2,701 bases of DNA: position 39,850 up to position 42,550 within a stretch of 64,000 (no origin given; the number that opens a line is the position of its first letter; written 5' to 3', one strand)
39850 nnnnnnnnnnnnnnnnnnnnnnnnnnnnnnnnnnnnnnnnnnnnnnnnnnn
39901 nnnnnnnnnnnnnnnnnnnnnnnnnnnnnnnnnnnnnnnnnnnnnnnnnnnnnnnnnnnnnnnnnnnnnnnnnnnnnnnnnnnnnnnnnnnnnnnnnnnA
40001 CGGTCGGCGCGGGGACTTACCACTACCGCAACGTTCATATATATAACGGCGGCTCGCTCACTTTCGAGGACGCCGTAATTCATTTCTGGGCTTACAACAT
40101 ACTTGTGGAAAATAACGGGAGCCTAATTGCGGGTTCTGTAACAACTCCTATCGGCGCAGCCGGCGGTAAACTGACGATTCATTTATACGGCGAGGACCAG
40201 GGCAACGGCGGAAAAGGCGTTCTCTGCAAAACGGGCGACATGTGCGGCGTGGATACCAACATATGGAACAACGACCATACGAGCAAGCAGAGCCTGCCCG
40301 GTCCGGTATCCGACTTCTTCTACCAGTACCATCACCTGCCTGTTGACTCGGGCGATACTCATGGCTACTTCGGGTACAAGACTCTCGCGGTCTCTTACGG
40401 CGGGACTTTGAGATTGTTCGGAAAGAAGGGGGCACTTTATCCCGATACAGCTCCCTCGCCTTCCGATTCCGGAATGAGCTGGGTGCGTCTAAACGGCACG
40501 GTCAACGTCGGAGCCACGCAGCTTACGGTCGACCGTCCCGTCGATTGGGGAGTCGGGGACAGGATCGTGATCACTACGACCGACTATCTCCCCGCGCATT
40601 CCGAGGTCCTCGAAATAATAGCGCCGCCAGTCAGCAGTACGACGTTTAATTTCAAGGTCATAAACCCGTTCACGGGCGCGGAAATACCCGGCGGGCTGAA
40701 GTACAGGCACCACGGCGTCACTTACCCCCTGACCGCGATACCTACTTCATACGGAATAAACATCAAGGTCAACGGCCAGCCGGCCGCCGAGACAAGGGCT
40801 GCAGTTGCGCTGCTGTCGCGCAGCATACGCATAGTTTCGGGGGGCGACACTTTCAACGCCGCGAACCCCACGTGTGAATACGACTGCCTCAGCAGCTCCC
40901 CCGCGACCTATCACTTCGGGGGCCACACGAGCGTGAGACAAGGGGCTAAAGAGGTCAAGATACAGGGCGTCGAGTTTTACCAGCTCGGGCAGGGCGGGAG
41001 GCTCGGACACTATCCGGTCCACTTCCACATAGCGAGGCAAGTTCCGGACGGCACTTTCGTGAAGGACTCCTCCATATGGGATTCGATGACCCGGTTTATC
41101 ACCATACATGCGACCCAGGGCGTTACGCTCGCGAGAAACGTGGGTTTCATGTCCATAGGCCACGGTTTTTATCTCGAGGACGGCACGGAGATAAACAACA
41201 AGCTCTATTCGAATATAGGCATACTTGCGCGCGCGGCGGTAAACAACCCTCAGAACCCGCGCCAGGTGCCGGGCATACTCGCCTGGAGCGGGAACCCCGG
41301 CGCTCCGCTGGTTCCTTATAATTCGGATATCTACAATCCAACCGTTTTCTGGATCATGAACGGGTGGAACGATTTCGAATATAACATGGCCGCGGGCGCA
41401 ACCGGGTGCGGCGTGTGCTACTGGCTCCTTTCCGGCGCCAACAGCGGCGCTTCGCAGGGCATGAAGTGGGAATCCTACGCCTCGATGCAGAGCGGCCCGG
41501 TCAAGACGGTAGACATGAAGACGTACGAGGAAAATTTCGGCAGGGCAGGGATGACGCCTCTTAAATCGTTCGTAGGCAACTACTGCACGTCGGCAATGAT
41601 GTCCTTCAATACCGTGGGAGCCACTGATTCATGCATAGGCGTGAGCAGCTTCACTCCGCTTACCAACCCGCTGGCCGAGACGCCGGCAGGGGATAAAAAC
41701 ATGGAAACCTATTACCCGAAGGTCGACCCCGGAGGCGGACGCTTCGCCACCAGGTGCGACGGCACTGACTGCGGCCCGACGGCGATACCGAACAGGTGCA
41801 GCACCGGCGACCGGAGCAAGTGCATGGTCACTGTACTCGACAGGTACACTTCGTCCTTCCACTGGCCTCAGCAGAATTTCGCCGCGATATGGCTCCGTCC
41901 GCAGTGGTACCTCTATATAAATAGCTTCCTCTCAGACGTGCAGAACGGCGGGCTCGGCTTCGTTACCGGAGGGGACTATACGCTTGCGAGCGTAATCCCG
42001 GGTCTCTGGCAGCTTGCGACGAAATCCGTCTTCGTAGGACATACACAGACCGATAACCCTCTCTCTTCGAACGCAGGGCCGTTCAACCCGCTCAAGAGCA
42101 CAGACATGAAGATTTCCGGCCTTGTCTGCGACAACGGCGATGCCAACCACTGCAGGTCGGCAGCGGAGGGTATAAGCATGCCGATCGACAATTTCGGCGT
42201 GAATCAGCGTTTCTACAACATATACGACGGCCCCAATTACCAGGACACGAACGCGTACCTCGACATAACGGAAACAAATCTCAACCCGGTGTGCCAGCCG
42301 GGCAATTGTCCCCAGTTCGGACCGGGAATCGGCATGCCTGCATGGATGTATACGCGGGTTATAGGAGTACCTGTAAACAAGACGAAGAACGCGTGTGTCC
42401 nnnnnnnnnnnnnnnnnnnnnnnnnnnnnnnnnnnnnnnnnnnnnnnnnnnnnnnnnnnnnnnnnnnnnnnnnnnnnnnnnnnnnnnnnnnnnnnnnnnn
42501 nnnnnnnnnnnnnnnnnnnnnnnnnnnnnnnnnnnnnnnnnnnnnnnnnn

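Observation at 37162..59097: Lower-GC cluster of GT-C-type membrane glycosyltransferase candidates plus a UGM-like flavoenzyme bracketing the giant proteins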

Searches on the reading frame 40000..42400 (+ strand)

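Call 34: find_related_loci(query=window:40000-42400:+, collection=genome_contigs, flank=10000)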
Query window:40000-42400:+ (800 aa) in genome_contigs; peptide patterns used: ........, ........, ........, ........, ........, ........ (x = any residue, [..] = any of these).
144 stretches matched a pattern; 95 encode a relative of the query (tblastn E <= 1e-3); the best 80 are kept; 80 distinct loci.
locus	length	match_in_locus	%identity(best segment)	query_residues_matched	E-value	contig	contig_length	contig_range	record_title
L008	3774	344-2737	87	1-800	0e+0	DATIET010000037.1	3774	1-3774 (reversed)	MAG TPA_asm: Thermodesulfobacteriota bacterium isolate SMAG_U16376 k141_1609744, whole genome shotgun sequence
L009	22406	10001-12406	79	1-800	0e+0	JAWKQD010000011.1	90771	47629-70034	MAG: Thermodesulfobacteriota bacterium isolate AC1.124 AC1.124.fa-11, whole genome shotgun sequence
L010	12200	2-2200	86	74-800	0e+0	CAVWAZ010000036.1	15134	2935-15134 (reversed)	MAG: uncultured delta proteobacterium isolate MFD09730.bin.2.52 genome assembly, contig: contig_69569, whole genome shot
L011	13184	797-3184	78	1-800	0e+0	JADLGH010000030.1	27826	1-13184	MAG: Candidatus Dadabacteria bacterium isolate SJ427 c_000000194489, whole genome shotgun sequence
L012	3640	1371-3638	78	1-748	0e+0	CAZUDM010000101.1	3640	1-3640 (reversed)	MAG TPA_asm: uncultured Spirochaetia bacterium isolate binchicken_co179_138 genome assembly, contig: NODE_38801_length_3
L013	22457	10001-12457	67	1-800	0e+0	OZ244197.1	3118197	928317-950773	MAG: Thermodesulfobacteriota bacterium isolate ec96ddf5-9e38-48dc-a8a0-7131a85d877a genome assembly, chromosome: 1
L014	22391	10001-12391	88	1-799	0e+0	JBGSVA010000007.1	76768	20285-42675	MAG: Thermodesulfobacteriota bacterium isolate JTS-AC446 k141_500790, whole genome shotgun sequence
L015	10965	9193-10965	79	1-592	0e+0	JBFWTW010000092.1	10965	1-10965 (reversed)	MAG: Candidatus Dadabacteria bacterium isolate CA_2019_TPBF_56 NODE_24993_length_10965_cov_5.415483_TPBF, whole genome s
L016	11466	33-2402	54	1-791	0e+0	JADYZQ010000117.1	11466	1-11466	MAG: Deltaproteobacteria bacterium isolate SJ577 c_000000353644, whole genome shotgun sequence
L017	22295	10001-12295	55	2-749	0e+0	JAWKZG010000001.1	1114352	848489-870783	MAG: Gammaproteobacteria bacterium isolate AC2.22 AC2.22.fa-1, whole genome shotgun sequence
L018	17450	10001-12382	53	1-768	0e+0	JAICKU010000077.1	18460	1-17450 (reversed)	MAG: Burkholderiales bacterium isolate GZL_HY_2_bin.85 k141_2250547_length_18460_cov_28.2717, whole genome shotgun seque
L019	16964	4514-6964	50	2-799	0e+0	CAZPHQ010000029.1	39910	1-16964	MAG TPA_asm: uncultured Spirochaetia bacterium isolate SRP077602_co3_46 genome assembly, contig: NODE_934_length_39910_c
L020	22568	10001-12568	51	1-800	0e+0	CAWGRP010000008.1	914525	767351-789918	MAG: uncultured delta proteobacterium isolate MFD06435.bin.1.188 genome assembly, contig: contig_19693, whole genome sho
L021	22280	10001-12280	56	1-799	0e+0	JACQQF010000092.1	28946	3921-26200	MAG: Candidatus Methylomirabilota bacterium isolate NC_groundwater_1326_Ag_S-0.2um_61_204 S_p2_S4_coassembly_k141_344062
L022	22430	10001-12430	50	1-799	0e+0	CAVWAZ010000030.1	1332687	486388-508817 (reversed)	MAG: uncultured delta proteobacterium isolate MFD09730.bin.2.52 genome assembly, contig: contig_6045, whole genome shotg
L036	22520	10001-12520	48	2-799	0e+0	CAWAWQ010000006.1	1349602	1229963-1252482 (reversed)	MAG: uncultured Acidobacteriaceae bacterium isolate MFD05502.bin.1.151 genome assembly, contig: contig_65910, whole geno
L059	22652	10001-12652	43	7-799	0e+0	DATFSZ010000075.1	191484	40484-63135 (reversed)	MAG TPA_asm: Candidatus Binataceae bacterium isolate SMAG_U9397 k141_6310214, whole genome shotgun sequence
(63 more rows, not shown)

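Call 40: search_protein_families(library=pfam, proteins=[L013:14758-16116:+, L013:19415-20377:+, L013:20790-22355:+, L036:7598-9139:-, L036:15239-16633:-, L036:16630-17991:-, L021:13934-15502:+, L021:16092-17942:-, L059:14213-15871:+, L059:15916-17082:+], max_evalue=0.001)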
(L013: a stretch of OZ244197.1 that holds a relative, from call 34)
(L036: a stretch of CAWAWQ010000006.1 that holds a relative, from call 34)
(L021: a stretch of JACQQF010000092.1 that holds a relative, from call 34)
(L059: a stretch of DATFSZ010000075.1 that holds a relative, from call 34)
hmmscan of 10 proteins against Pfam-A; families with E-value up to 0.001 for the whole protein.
L013:14758-16116:+ (452 aa): 3 families
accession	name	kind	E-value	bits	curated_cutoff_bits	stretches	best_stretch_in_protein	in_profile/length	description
PF13520.12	AA_permease_2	-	2.4e-42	145.8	27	1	25-430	1-424/427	Amino acid permease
PF00324.27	AA_permease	-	4.8e-24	85.3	24.6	1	30-411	2-409/470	Amino acid permease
PF03845.19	Spore_permease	-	1.5e-06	27.7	23.4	1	28-269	5-237/321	Spore germination protein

L013:19415-20377:+ (320 aa): 1 family
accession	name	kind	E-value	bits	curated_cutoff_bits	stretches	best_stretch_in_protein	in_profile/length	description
PF05830.17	NodZ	-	4.3e-52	177.4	28.3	1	12-319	3-299/322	Nodulation protein Z (NodZ)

L013:20790-22355:+ (521 aa): 2 families
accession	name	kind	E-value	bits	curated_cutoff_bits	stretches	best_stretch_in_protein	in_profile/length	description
PF00795.27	CN_hydrolase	-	1.5e-20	74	23.2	1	270-484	16-252/256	Carbon-nitrogen hydrolase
PF20154.4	LNT_N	-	2.4e-08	34.8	27.1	1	52-203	5-158/159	Apolipoprotein N-acyltransferase N-terminal domain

L036:7598-9139:- (513 aa): 3 families
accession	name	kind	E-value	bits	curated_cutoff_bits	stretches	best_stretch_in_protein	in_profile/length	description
PF07731.20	Cu-oxidase_2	-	3.1e-34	118.1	20.4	1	395-508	11-130/137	Multicopper oxidase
PF07732.21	Cu-oxidase_3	-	5.9e-27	94.5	21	2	89-170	34-118/119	Multicopper oxidase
PF00394.28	Cu-oxidase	-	3.1e-18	66.8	21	2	179-336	3-134/157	Multicopper oxidase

L036:15239-16633:- (464 aa): 2 families
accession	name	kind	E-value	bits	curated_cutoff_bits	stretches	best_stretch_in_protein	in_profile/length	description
PF00206.25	Lyase_1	-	1.1e-67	229.2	27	1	6-297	1-311/312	Lyase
PF14698.11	ASL_C2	-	2.8e-16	60.1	27.3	1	361-428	1-68/69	Argininosuccinate lyase C-terminal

L036:16630-17991:- (453 aa): 2 families
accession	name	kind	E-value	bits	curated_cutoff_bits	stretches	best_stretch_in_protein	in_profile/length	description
PF20979.2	Arginosuc_syn_C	-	5.2e-82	275.1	27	1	223-438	2-217/219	Arginosuccinate synthase C-terminal domain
PF00764.25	Arginosuc_synth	-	1.1e-68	230.8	27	1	52-212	1-161/162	Arginosuccinate synthase N-terminal HUP domain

L021:13934-15502:+ (522 aa): 3 families
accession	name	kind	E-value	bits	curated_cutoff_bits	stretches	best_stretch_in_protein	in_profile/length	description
PF02412.23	TSP_3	-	1.3e-24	86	25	3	391-426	1-36/36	Thrombospondin type 3 repeat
PF01436.27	NHL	-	1.6e-10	40.9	20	0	160-178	2-19/28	NHL repeat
PF24233.1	DUF7446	-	0.00085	19.6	24.1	0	71-89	4-22/70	Family of unknown function (DUF7446)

L021:16092-17942:- (616 aa): 8 families
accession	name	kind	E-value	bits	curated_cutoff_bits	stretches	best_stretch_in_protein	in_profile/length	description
PF00009.33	GTP_EFTU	-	2.4e-52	177.7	26.5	1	7-198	2-187/188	Elongation factor Tu GTP binding domain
PF21018.2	BipA_C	-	1.2e-43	147.8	23.8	1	489-597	1-109/110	TypA/BipA C-terminal domain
PF00679.30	EFG_C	-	7e-19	68.1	27.9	1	402-484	3-85/89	Elongation factor G C-terminus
PF03144.31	GTP_EFTU_D2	-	6.9e-09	36.5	30.3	1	222-292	1-73/73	Elongation factor Tu domain 2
PF22042.2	EF-G_D2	-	2.1e-08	34.6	27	1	215-292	9-82/84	Elongation factor G domain 2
PF01926.29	MMR_HSR1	-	2.6e-05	24.7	21.9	1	13-132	4-113/113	50S ribosome-binding GTPase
PF14492.12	EFG_III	-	9.2e-05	22.9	27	1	331-384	18-72/75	Elongation Factor G, domain III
PF02421.24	FeoB_N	-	0.00076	19.5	27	0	56-140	32-122/156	Ferrous iron transport protein B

L059:14213-15871:+ (552 aa): 0 families

L059:15916-17082:+ (388 aa): 1 family
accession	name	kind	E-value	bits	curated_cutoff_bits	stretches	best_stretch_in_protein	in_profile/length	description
PF00144.29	Beta-lactamase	-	6.2e-74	249.5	27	1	23-381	6-327/329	Beta-lactamase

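Call 61: search_protein_families(library=pfam, proteins=[L011:10902-11474:+, L022:17045-17602:+], max_evalue=10)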
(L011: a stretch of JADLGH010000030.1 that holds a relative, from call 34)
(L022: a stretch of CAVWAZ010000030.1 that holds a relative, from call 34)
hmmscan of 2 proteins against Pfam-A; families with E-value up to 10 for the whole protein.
L011:10902-11474:+ (190 aa): 0 families

L022:17045-17602:+ (185 aa): 0 families
